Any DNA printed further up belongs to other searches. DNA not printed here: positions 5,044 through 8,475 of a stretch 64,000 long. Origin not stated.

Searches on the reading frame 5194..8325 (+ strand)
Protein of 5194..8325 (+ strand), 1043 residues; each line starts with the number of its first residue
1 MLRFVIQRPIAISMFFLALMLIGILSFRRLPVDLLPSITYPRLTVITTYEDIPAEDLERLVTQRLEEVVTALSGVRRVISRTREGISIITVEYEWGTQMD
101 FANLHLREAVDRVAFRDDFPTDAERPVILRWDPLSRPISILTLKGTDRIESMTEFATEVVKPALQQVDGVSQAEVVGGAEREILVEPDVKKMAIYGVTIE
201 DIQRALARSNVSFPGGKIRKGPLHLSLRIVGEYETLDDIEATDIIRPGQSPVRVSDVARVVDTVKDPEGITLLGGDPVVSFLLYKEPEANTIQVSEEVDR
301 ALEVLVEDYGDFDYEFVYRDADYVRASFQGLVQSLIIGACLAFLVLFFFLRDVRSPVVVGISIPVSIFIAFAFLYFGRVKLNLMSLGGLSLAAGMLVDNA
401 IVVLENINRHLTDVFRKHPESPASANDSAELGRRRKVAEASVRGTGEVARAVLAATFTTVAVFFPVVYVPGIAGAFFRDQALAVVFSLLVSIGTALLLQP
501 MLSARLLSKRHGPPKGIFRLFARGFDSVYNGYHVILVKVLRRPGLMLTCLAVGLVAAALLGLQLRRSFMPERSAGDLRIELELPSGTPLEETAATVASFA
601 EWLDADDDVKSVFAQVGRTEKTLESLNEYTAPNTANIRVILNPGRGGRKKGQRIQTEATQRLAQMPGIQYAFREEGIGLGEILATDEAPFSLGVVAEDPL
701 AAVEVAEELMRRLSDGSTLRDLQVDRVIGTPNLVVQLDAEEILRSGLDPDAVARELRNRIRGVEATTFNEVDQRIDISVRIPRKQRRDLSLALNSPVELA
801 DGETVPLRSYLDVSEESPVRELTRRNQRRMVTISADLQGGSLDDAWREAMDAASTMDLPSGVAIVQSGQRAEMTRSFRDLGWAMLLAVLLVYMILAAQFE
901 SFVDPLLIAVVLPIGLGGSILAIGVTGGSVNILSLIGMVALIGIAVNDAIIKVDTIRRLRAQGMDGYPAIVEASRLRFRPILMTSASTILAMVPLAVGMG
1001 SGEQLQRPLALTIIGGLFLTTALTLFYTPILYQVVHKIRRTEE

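Call 9: search_protein_families(library=pfam, proteins=[window:5194-8325:+], max_evalue=0.001)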
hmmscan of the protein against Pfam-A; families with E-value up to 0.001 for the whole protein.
window:5194-8325:+ (1043 aa): 2 families
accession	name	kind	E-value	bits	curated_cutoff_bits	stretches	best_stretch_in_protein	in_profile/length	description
PF00873.25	ACR_tran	-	5.9e-226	753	28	1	1-1036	1-1021/1021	AcrB/AcrD/AcrF family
PF02355.23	SecD_SecF_C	-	0.00064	19.6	20.5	1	880-1030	33-181/189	Protein export membrane protein SecD/SecF, C-terminal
